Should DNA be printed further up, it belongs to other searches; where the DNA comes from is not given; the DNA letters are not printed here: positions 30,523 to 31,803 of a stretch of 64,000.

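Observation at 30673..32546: SMODS nucleotidyltransferase with a translationally coupled 4-TM SLATT-like effector: a CBASS-like minimal signalling defence pair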

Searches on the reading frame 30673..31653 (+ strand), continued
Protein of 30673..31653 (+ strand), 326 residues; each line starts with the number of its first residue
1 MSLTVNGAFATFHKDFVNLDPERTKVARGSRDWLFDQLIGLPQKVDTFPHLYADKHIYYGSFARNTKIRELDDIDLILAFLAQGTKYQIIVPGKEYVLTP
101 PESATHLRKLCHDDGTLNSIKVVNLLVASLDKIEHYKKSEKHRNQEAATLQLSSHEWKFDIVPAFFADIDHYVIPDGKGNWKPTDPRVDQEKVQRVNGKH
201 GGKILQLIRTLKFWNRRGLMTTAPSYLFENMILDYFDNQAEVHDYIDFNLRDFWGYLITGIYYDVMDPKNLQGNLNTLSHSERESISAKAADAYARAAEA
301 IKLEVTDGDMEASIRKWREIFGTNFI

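Call 48: find_encoding_contigs(protein=P0004, flank=6000, max_places=2)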
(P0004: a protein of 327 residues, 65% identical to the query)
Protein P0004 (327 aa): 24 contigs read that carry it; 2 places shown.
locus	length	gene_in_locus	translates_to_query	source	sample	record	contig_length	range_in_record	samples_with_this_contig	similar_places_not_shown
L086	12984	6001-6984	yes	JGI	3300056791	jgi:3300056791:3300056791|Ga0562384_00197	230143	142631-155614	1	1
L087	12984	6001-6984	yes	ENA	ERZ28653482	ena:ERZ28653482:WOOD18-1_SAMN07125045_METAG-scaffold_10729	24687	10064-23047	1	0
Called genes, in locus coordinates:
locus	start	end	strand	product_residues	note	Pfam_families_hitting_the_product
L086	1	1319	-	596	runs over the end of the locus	PF14461:Prok-E2_B, PF00899:ThiF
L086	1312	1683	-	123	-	PF13031:DUF3892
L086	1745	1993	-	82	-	-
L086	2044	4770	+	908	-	PF00270:DEAD, PF04851:ResIII, PF18766:SWI2_SNF2 (weak), PF00271:Helicase_C, PF18780:HNH_repeat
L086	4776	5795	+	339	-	PF01555:N6_N4_Mtase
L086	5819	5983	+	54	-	-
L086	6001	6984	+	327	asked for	PF18144:SMODS (weak)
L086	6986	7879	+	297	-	PF18159:S_4TM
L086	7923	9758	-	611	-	PF00239:Resolvase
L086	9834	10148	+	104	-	-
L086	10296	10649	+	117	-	-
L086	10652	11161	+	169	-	-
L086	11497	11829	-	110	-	-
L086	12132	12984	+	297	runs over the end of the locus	-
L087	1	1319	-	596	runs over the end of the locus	PF14461:Prok-E2_B, PF00899:ThiF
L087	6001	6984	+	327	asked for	PF18144:SMODS (weak)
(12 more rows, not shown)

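Call 54: find_related_loci(query=A1, collection=viral_contigs, flank=6000)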
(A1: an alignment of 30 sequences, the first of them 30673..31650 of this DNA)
Query A1 (326 aa) in viral_contigs; peptide patterns used: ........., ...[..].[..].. (x = any residue, [..] = any of these).
66 stretches matched a pattern; 11 encode a relative of the query (tblastn E <= 1e-3); 11 distinct loci.
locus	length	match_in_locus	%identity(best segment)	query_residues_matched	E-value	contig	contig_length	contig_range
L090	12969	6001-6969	55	1-325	6e-117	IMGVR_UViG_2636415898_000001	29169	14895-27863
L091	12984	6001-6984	50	1-325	5e-100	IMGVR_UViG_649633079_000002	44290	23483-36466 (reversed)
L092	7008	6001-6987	40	1-325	1e-77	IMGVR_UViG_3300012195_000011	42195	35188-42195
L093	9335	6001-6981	42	1-325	2e-77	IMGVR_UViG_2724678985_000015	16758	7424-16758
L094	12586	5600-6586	39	1-325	5e-74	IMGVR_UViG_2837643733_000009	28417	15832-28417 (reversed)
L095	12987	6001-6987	40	1-325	2e-72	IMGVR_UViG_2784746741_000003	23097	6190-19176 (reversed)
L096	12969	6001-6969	38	3-325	3e-67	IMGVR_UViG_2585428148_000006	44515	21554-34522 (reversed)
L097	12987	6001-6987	41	1-325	2e-66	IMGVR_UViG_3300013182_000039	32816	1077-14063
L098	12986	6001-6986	50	1-325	7e-75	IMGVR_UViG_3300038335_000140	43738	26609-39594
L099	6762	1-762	36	74-325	8e-48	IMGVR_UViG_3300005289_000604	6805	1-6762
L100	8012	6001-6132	39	171-214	2e-5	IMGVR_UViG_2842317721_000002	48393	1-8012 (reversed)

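Call 57: search_dna_similar(query=window:30673-31650:+, collection=plasmids, mode=protein, max_rows=15)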
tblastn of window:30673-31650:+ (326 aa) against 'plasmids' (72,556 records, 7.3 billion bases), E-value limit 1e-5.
Records with a match: 954; places in all: 962; records where one place covers at least 80% of the query: 937.
Best place of each record, by identity: <60% 954.
By first word of the organism name: Escherichia 615; Salmonella 117; Klebsiella 109; Enterobacter 28; Citrobacter 10; Bacillus 9; Acinetobacter 9; Raoultella 8; Shigella 7; Serratia 6; and 23 more.
By predicted mobility (MOB-suite, as given by PLSDB): conjugative 700; mobilizable 128; non-mobilizable 126.
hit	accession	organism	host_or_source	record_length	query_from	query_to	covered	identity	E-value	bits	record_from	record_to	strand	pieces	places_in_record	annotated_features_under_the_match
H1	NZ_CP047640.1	Proteus sp. ZN5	a nose swab sample of swine origin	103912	1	325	100%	46.5%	8e-79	268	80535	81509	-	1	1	nucleotidyltransferase | S-4TM family putative pore-forming effector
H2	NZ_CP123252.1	Providencia rettgeri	chicken,individual chicken feces,feces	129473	1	325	100%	46.5%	8e-79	268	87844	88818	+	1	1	nucleotidyltransferase | S-4TM family putative pore-forming effector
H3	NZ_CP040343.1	Bacillus cereus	Apostichopus japonicus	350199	4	325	99%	47.0%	3e-74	255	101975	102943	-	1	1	nucleotidyltransferase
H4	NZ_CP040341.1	Bacillus cereus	Apostichopus japonicus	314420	4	325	99%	46.6%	2e-73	253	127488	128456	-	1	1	hypothetical protein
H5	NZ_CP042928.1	Bacillus cereus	ocean sediment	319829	4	325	99%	46.6%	2e-73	253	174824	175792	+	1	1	hypothetical protein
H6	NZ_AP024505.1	Bacillus cereus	-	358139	4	325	99%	46.3%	8e-74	254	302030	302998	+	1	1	hypothetical protein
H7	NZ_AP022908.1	Bacillus cereus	-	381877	4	325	99%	46.3%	8e-74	254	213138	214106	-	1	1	hypothetical protein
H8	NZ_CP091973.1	Bacillus cereus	mixed culture,deep-sea water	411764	4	325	99%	46.3%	8e-74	254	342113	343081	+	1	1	hypothetical protein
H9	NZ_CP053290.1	Bacillus cereus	Pyropia,cell culture,seawater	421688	4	325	99%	46.3%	8e-74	254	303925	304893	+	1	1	hypothetical protein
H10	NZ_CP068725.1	Bacillus cereus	single cell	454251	4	325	99%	46.3%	8e-74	254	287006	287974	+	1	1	hypothetical protein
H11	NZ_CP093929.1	Bacillus cereus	Bubalus bubalis,cell culture,buffalo ...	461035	4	325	99%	46.3%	8e-74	254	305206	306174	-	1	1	nucleotidyltransferase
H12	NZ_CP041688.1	Chryseobacterium sp. SNU WT5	Rainbow trout,Whole genome ...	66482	1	325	100%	45.7%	6e-78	266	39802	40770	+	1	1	nucleotidyltransferase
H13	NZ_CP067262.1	Klebsiella variicola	cell culture,imported food: soy sprout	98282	1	325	100%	44.7%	7e-69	239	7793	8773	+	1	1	nucleotidyltransferase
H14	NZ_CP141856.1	Klebsiella pneumoniae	Homo sapiens,pure culture,rectal swab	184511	1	325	100%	44.4%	1e-68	239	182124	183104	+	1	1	nucleotidyltransferase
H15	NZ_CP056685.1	Klebsiella grimontii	culture,Wastewater influent sample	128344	1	325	100%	44.4%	6e-68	237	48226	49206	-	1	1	nucleotidyltransferase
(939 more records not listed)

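Call 58: search_dna_similar(query=window:30673-31650:+, collection=phages, mode=protein, max_rows=10)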
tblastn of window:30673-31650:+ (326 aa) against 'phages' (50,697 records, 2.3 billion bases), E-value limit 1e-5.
Records with a match: 1; places in all: 1; records where one place covers at least 80% of the query: 1.
Best place of each record, by identity: <60% 1.
By first word of the organism name: Bacteriophage 1.
By host as written in the record: - 1.
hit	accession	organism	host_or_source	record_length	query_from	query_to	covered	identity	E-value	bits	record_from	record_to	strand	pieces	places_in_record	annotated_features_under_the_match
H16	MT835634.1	Bacteriophage sp.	human fecal samples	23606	1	325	100%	40.9%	6e-65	227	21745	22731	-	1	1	record has no annotation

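Call 63: search_dna_similar(query=window:30673-31650:+, collection=plasmids, mode=protein, max_rows=25, rows=spread)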
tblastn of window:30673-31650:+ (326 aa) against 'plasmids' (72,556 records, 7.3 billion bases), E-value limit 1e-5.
Records with a match: 954; places in all: 962; records where one place covers at least 80% of the query: 937.
Best place of each record, by identity: <60% 954.
By first word of the organism name: Escherichia 615; Salmonella 117; Klebsiella 109; Enterobacter 28; Citrobacter 10; Bacillus 9; Acinetobacter 9; Raoultella 8; Shigella 7; Serratia 6; and 23 more.
By predicted mobility (MOB-suite, as given by PLSDB): conjugative 700; mobilizable 128; non-mobilizable 126.
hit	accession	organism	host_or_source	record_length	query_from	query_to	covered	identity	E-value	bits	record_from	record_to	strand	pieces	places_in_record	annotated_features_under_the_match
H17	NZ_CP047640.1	Proteus sp. ZN5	a nose swab sample of swine origin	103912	1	325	100%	46.5%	8e-79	268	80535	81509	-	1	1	nucleotidyltransferase | S-4TM family putative pore-forming effector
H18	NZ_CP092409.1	Klebsiella pneumoniae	Bovine,assembly,Mastitis-milk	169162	1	325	100%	41.9%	3e-69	241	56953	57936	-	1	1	hypothetical protein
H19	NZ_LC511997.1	Enterobacter hormaechei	Homo sapiens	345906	1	325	100%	41.9%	3e-69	241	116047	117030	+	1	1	hypothetical protein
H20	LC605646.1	Serratia marcescens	-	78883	1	325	100%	39.9%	1e-60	216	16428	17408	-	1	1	hypothetical protein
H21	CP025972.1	Escherichia coli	Homo sapiens,stool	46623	1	325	100%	39.3%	8e-61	216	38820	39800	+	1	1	record has no annotation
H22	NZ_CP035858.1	Escherichia coli TW11681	-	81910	1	325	100%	39.3%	9e-61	216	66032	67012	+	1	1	hypothetical protein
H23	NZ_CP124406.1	Escherichia coli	environmental: river near WWTP effluent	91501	1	325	100%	39.3%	9e-61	216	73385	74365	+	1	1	hypothetical protein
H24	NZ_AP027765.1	Escherichia coli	-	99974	1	325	100%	39.3%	9e-61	216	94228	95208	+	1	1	hypothetical protein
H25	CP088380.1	Escherichia coli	Homo sapiens,blood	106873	1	325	100%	39.3%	9e-61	216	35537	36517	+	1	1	nucleotidyltransferase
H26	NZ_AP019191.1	Escherichia coli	Homo sapiens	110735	1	325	100%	39.3%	9e-61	216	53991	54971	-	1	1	hypothetical protein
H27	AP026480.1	Escherichia coli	whole organism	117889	1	325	100%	39.3%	9e-61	216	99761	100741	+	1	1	hypothetical protein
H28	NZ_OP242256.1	Escherichia coli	Homo sapiens,stool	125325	1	325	100%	39.3%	9e-61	216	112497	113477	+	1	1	hypothetical protein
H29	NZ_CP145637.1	Escherichia coli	Homo sapiens,stool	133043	1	325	100%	39.3%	9e-61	216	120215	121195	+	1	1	hypothetical protein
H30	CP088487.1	Escherichia coli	Homo sapiens,blood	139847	1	325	100%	39.3%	9e-61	216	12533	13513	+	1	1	nucleotidyltransferase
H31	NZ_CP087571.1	Escherichia coli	pure culture,urine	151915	1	325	100%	39.3%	9e-61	216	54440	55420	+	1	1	hypothetical protein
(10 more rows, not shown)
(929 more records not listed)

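Call 64: get_annotated_region(hit=H25, flank=3000)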
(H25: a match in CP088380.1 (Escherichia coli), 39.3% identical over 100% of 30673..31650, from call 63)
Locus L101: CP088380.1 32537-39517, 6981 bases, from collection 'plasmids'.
description: Escherichia coli strain F16EC0593 plasmid pF16EC0593-1, complete sequence
organism: Escherichia coli (NCBI taxid 562)
taxonomy: Bacteria; Pseudomonadota; Gammaproteobacteria; Enterobacterales; Enterobacteriaceae; Escherichia; Escherichia coli
host: -; source: Homo sapiens,blood; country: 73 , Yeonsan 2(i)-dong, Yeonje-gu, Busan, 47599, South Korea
typing (MOB-suite, as given by PLSDB): mobilizable; replicon IncFIA,IncFIA,IncFIB,rep_cluster_2131; relaxase MOBP
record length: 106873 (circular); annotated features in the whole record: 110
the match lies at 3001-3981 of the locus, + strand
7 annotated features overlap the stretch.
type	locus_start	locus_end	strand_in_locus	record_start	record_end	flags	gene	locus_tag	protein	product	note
CDS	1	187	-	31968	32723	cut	repE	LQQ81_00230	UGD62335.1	replication initiation protein RepE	-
CDS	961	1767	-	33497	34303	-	-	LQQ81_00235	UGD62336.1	site-specific integrase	-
CDS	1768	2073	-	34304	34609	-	ccdB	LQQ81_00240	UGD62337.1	type II toxin-antitoxin system toxin CcdB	-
CDS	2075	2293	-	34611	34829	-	ccdA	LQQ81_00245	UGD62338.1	type II toxin-antitoxin system antitoxin CcdA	-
CDS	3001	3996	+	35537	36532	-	-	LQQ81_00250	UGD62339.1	nucleotidyltransferase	-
CDS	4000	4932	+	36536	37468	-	-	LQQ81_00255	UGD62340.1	S-4TM family putative pore-forming effector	-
CDS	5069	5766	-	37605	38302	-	-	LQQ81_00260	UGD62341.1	IS1-like element IS1A family transposase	-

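Call 70: search_solved_structures(query=A1, max_evalue=0.01)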
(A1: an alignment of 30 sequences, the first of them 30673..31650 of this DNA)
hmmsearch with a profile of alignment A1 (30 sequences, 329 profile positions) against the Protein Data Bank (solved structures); distinct sequences matched with E-value up to 0.01: 10.
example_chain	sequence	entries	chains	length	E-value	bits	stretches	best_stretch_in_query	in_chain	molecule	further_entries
6p82_A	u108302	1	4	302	3.6e-24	88.3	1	159-326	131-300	Nucleotidyltransferase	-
6p8u_A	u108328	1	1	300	4.5e-24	88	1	159-326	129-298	Nucleotidyltransferase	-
6p8j_C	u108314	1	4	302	1.7e-22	82.8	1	159-326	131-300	Nucleotidyltransferase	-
6p80_A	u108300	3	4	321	2.8e-10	42.7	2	156-325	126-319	E. coli MS115-1 NucC | E. coli MS115-1 CdnC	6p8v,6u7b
9sa4_A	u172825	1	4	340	2.2e-07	33.1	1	158-327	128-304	CD-NTase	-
9sa5_A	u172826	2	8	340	2.8e-07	32.8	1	158-327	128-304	CD-NTase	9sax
7ljl_A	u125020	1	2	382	1.5e-05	27.1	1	173-326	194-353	Cyclic AMP-AMP-GMP synthase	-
7to3_C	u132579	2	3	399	1.7e-05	27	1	173-326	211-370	Cyclic AMP-AMP-GMP synthase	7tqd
7d48_A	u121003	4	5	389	1.7e-05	27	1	173-326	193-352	Cyclic AMP-AMP-GMP synthase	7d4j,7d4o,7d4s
7d4u_A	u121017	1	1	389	6.3e-05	25.1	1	173-326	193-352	Cyclic AMP-AMP-GMP synthase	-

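Call 77: search_protein_families(library=padloc, proteins=[L007:6993-7766:+, L015:3037-3828:+, L047:6986-7762:+, L018:6983-7762:+, L021:5220-6008:+, L078:7189-8127:+], max_evalue=0.001)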
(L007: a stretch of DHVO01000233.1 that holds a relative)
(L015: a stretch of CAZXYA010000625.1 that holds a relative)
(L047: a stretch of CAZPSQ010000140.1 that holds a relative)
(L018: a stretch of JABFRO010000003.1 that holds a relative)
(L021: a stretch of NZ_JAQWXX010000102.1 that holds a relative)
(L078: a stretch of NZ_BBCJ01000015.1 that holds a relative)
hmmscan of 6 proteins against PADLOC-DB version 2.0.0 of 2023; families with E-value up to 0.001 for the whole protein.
L007:6993-7766:+ (257 aa): 2 families
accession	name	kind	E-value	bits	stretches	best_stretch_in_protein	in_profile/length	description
PDLC00726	Effector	-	2.8e-75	251.1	1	1-256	1-257/258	4TM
PDLC00719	Effector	-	4.5e-33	112.7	1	11-256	12-256/256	4TM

L015:3037-3828:+ (263 aa): 2 families
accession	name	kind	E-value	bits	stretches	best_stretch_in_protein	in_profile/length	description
PDLC00726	Effector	-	3.3e-48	162.4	1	1-260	1-254/258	4TM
PDLC00719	Effector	-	6.1e-21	73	1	10-263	11-256/256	4TM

L047:6986-7762:+ (258 aa): 2 families
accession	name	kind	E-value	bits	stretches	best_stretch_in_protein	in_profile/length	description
PDLC00726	Effector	-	2.2e-102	339.9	1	3-258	2-258/258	4TM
PDLC00719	Effector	-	5.7e-28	96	1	8-256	7-255/256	4TM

L018:6983-7762:+ (259 aa): 3 families
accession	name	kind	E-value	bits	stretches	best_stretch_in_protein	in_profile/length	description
PDLC00719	Effector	-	7e-91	302.2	1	7-258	3-256/256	4TM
PDLC00726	Effector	-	9.8e-23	78.9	1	10-258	6-257/258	4TM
PDLC00413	ThsA1|ThsA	-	0.00031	18.4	1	18-72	8-62/278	Macro domain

L021:5220-6008:+ (262 aa): 2 families
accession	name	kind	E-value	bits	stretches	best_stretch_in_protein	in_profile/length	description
PDLC00726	Effector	-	1.3e-50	170.2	1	1-259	1-254/258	4TM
PDLC00719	Effector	-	1.8e-25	87.8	1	6-261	6-255/256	4TM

L078:7189-8127:+ (312 aa): 2 families
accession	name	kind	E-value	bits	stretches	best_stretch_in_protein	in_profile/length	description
PDLC02351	AbiP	-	1.1e-08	33.4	1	185-297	92-205/223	AbiP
PDLC02343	AbiC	-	4.2e-05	21.2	1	78-253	64-233/306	AbiC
